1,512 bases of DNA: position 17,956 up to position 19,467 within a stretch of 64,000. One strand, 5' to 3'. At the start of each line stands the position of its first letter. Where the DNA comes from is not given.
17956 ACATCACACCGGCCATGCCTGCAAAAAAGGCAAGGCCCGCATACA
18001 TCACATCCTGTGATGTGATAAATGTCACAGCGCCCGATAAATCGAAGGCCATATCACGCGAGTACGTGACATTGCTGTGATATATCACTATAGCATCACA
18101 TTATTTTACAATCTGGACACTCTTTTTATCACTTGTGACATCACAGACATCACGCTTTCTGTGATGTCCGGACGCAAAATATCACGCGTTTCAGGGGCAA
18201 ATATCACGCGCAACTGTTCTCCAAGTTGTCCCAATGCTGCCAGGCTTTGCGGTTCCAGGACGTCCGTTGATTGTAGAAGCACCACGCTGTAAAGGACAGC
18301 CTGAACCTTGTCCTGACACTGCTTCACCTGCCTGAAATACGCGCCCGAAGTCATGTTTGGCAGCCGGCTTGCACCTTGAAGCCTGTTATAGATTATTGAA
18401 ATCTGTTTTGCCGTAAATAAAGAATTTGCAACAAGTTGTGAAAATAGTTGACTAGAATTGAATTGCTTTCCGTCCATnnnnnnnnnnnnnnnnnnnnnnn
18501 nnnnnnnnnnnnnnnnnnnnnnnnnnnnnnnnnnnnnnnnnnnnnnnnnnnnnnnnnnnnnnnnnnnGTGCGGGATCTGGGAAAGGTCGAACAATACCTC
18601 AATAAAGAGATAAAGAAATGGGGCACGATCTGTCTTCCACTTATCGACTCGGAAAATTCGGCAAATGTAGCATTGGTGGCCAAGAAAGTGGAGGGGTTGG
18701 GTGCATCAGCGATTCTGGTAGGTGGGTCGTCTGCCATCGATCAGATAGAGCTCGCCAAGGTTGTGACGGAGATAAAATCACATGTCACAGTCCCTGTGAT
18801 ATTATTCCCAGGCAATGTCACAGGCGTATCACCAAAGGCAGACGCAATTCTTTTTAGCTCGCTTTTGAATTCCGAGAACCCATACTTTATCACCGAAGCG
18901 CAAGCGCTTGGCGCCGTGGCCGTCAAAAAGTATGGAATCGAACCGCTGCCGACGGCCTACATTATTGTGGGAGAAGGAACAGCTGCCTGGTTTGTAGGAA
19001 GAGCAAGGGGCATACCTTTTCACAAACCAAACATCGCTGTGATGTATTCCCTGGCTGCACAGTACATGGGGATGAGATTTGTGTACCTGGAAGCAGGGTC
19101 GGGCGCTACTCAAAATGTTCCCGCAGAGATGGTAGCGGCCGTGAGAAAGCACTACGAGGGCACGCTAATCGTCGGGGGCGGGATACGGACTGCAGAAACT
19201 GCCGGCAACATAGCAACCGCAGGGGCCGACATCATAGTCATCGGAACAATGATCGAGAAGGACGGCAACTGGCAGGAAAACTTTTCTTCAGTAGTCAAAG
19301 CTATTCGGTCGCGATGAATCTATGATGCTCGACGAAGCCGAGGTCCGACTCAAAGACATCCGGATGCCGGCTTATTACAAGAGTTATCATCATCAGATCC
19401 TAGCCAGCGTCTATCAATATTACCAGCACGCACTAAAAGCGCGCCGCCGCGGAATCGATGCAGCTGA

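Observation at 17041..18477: Candidate origin-tethering/segregation module: three putative DNA-binding genes beside oriC, one membrane-anchored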

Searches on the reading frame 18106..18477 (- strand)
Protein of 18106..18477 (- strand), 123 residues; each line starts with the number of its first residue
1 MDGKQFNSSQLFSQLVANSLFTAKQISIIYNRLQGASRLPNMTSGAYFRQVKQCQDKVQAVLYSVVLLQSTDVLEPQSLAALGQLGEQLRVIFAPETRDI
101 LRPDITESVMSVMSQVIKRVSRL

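Call 4: search_protein_families(library=pfam, proteins=[window:18106-18477:-], max_evalue=1)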
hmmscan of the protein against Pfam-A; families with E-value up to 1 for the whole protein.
window:18106-18477:- (123 aa): 0 families

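Call 16: find_homologous_proteins(query=window:18106-18477:-, max_evalue=0.001)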
Query window:18106-18477:- (123 aa): 54 proteins with E <= 0.001 among 60 candidates.
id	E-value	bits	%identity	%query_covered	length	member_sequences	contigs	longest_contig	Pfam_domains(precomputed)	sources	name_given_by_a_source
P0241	2.0e-67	242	96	100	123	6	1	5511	-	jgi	jgi:hypothetical protein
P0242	3.6e-67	241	97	100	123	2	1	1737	-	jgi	jgi:hypothetical protein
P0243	3.9e-60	219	89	100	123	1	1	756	-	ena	-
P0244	1.7e-56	207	83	100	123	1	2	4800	-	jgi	jgi:hypothetical protein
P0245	1.0e-55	204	81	100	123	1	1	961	-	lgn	-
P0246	1.3e-55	204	82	100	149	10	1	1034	-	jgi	jgi:hypothetical protein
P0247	1.2e-54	201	81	100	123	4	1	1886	-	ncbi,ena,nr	ncbi:MAG TPA: hypothetical protein VJ742_02595 [Nitrososphaera sp.]|nr:hypothetical protein [Nitroso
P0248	2.0e-54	200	81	100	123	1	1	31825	-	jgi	jgi:hypothetical protein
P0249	3.3e-54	200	81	100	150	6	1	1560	-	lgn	-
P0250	4.4e-54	199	81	100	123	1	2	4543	-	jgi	jgi:hypothetical protein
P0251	6.9e-50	186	78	100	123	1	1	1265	-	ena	-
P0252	5.4e-49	183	76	100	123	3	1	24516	-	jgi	jgi:hypothetical protein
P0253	5.9e-48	179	77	95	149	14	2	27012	-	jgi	jgi:hypothetical protein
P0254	9.9e-48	179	74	100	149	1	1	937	-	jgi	jgi:hypothetical protein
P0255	4.0e-47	177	71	100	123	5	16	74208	-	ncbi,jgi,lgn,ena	jgi:hypothetical protein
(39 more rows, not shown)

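Call 28: predict_structure(alignment_id=A3)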
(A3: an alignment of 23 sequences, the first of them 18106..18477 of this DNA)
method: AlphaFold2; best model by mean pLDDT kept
length: 123 residues; sequences in the alignment: 23
mean_pLDDT: 63.3   pTM: 0.50
mean pLDDT of the five models: 63.3, 62.9, 60.7, 57.7, 56.4
residues with pLDDT >= 90: 0; 70-90: 35; 50-70: 67; < 50: 21
segments of 3 or more residues with pLDDT < 50: 1-6, 117-123
pLDDT, mean of each block of 10 residues (from residue 1): 44 53 72 69 82 78 68 67 67 59 56 52 38
secondary structure, 60 per line:
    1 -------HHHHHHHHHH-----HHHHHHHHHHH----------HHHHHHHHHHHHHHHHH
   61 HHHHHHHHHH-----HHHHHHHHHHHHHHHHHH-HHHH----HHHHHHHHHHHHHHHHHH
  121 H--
elements in order: H8-17 H23-33 H44-70 H76-93 H95-98 H103-121

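Call 34: fold_search(model_id=the predicted structure, library=pdb)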
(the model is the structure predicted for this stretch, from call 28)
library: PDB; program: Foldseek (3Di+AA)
matches with E <= 10: 195; with E <= 0.001: 0
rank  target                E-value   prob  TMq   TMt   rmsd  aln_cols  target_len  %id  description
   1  6db1_B                4.6e-01  0.41  0.36  0.34   8.1       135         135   10  2.0 Angstrom Resolution Crystal Structure of N-Terminal Ligand-Binding Domain of Putative Methyl-Accepting Chemotaxis  (released 2018-05-16)
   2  7xgg_A                5.6e-01  0.47  0.34  0.27  10.2       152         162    9  Crystal structure of BCL-xL in complex with computationally designed inhibitor protein (released 2022-07-20)
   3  6r2g_A                6.6e-01  0.20  0.28  0.24  16.7       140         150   11  Crystal structure of a single-chain protein mimetic of the gp41 NHR trimer in complex with the synthetic CHR peptide C (released 2019-07-10)
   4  2huj                  7.6e-01  0.57  0.42  0.41   6.4       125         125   15  Crystal structure of a protein of uknown function (NP_471338.1) from Listeria innocua at 1.74 A resolution (released 2006-08-08)
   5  7xge_E                8.0e-01  0.33  0.35  0.30  10.0       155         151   13  Crystal structure of MCL-1 in complex with computationally designed inhibitor protein (released 2022-07-20)
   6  2hsb                  9.8e-01  0.33  0.38  0.37  13.7       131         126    9  Crystal structure of a hepn domain containing protein (af_0298) from archaeoglobus fulgidus at 1.95 A resolution (released 2006-08-15)
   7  5aqs_D                9.8e-01  0.20  0.29  0.31  10.3       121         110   12  Fragment-based screening of HSP70 sheds light on the functional role of ATP-binding site residues (released 2016-10-05)
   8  6dg6_A                1.0e+00  0.57  0.42  0.49   5.0       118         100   10  Structure of a de novo designed Interleukin-2/Interleukin-15 mimetic (released 2019-01-16)
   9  7xgf_A                1.0e+00  0.38  0.39  0.32  10.1       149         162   11  Crystal structure of BCL-xL in complex with computationally designed inhibitor protein (released 2022-07-20)
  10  4r32_A                1.1e+00  0.35  0.35  0.34   6.3       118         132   13  Crystal Structure Analysis of Pyk2 and Paxillin LD motifs (released 2014-09-17)
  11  4llc_A                1.3e+00  0.44  0.40  0.39   5.9       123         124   10  The crystal structure of R60E mutant of the histidine kinase (KinB) sensor domain from Pseudomonas aeruginosa PA01 (released 2013-08-07)
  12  7xge_C                1.3e+00  0.25  0.34  0.28  10.4       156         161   11  Crystal structure of MCL-1 in complex with computationally designed inhibitor protein (released 2022-07-20)
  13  1k05_A                1.3e+00  0.25  0.30  0.29   7.9       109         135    9  Crystal structure of the Focal Adhesion Targeting Domain of Focal Adhesion Kinase (released 2002-01-30)
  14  7xge_A                1.3e+00  0.23  0.33  0.26   9.8       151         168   10  Crystal structure of MCL-1 in complex with computationally designed inhibitor protein (released 2022-07-20)
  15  6db1_A                1.4e+00  0.38  0.43  0.40   6.3       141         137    7  2.0 Angstrom Resolution Crystal Structure of N-Terminal Ligand-Binding Domain of Putative Methyl-Accepting Chemotaxis  (released 2018-05-16)
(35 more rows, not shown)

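Call 39: search_solved_structures(query=A4, max_evalue=1)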
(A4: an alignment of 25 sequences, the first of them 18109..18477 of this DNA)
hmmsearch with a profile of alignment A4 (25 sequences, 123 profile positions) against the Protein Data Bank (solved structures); distinct sequences matched with E-value up to 1: 3.
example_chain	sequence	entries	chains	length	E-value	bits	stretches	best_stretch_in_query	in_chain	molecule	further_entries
4cbl_A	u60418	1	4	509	0.66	13.2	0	44-92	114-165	SERINE PROTEASE NS3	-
4cbm_A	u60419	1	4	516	0.66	13.2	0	44-92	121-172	SERINE PROTEASE NS3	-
4cbg_A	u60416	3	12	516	0.66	13.2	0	44-92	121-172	SERINE PROTEASE NS3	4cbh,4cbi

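Call 72: search_protein_families(library=pfam, alignment_id=A4, max_evalue=1)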
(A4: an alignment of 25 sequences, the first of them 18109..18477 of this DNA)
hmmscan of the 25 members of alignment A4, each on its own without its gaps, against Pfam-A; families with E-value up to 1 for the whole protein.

A. member 1, window:18109-18477:- (123 aa): 0 families

B. families by the number of members that match (of 25 scanned): 12 families
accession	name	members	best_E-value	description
PF13837.12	Myb_DNA-bind_4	1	0.0043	Myb/SANT-like DNA-binding domain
PF09748.14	Med10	1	0.0076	Transcription factor subunit Med10 of Mediator complex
PF12376.13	DUF3654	1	0.0093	Protein of unknown function (DUF3654)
PF13284.11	DUF4072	1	0.051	Domain of unknown function (DUF4072)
PF04760.21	IF2_N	1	0.053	Translation initiation factor IF-2, N-terminal region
PF12247.13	MKT1_N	1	0.06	Temperature dependent protein affecting M2 dsRNA replication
PF12315.14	DA1-like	1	0.1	Protein DA1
PF07554.19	FIVAR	1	0.12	FIVAR domain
PF15285.11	BH3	1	0.13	Beclin-1 BH3 domain, Bcl-2-interacting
PF09643.15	YopX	1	0.13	YopX protein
PF15919.11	HicB_lk_antitox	1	0.16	HicB_like antitoxin of bacterial toxin-antitoxin system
PF00619.27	CARD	1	0.2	Caspase recruitment domain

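Call 73: search_protein_families(library=ncbifam, proteins=[window:18106-18477:-], max_evalue=1)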
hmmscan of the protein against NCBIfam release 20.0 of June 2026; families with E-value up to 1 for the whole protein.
window:18106-18477:- (123 aa): 1 family
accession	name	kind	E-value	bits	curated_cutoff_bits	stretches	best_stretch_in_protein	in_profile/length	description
NF047828.1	T3SSXpsI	equivalog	0.091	12.8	150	1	44-77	28-60/132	type II secretion system protein XpsI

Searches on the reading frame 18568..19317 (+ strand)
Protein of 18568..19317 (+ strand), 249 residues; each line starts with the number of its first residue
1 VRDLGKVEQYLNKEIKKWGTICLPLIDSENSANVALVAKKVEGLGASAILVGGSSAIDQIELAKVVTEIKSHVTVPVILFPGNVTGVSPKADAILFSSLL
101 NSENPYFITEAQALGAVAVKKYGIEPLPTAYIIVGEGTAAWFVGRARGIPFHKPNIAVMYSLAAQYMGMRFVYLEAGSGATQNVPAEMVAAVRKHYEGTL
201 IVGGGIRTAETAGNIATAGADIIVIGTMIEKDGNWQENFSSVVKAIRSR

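Call 4: search_protein_families(library=pfam, proteins=[window:18568-19317:+], max_evalue=1)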
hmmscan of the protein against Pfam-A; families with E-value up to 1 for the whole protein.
window:18568-19317:+ (249 aa): 14 families
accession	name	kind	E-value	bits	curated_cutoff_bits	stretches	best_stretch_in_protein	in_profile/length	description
PF01884.23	PcrB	-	2.1e-52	178.3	23.9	1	17-243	5-223/226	PcrB family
PF00977.27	His_biosynth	-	2.3e-08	34.2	23.6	1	170-240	47-116/228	Histidine biosynthesis protein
PF00478.31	IMPDH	-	0.00011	21.7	25.6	1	169-226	117-173/345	IMP dehydrogenase / GMP reductase domain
PF00290.26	Trp_syntA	-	0.0013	18.1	27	1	172-230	167-230/259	Tryptophan synthase alpha chain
PF01180.27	DHO_dh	-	0.0022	17.7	27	1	182-235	223-278/291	Dihydroorotate dehydrogenase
PF25509.1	DUF7916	-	0.0034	16.9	27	1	164-248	126-221/296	Domain of unknown function (DUF7916)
PF00834.25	Ribul_P_3_epim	-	0.023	14.5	21.1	1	192-229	161-197/198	Ribulose-phosphate 3 epimerase family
PF03808.19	Glyco_tran_WecG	-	0.032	14.5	27.4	1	178-239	49-116/168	Glycosyl transferase WecG/TagA/CpsF family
PF04131.20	NanE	-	0.034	13.8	27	0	199-243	146-190/192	Putative N-acetylmannosamine-6-phosphate epimerase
PF02581.23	TMP-TENI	-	0.049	13.4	27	1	189-229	85-125/180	Thiamine monophosphate synthase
PF03928.20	HbpS-like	-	0.08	13.4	25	1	110-208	5-99/128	Haem degrading protein HbpS-like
PF03437.21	BtpA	-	0.081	12.8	30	1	177-238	180-239/254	BtpA family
PF05690.20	ThiG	-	0.095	12.5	23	0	186-234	164-212/247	Thiazole biosynthesis protein ThiG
PF16924.11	DpaA_N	-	0.16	12.5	29.2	1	200-232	3-35/116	Dipicolinate synthase subunit A N-terminal domain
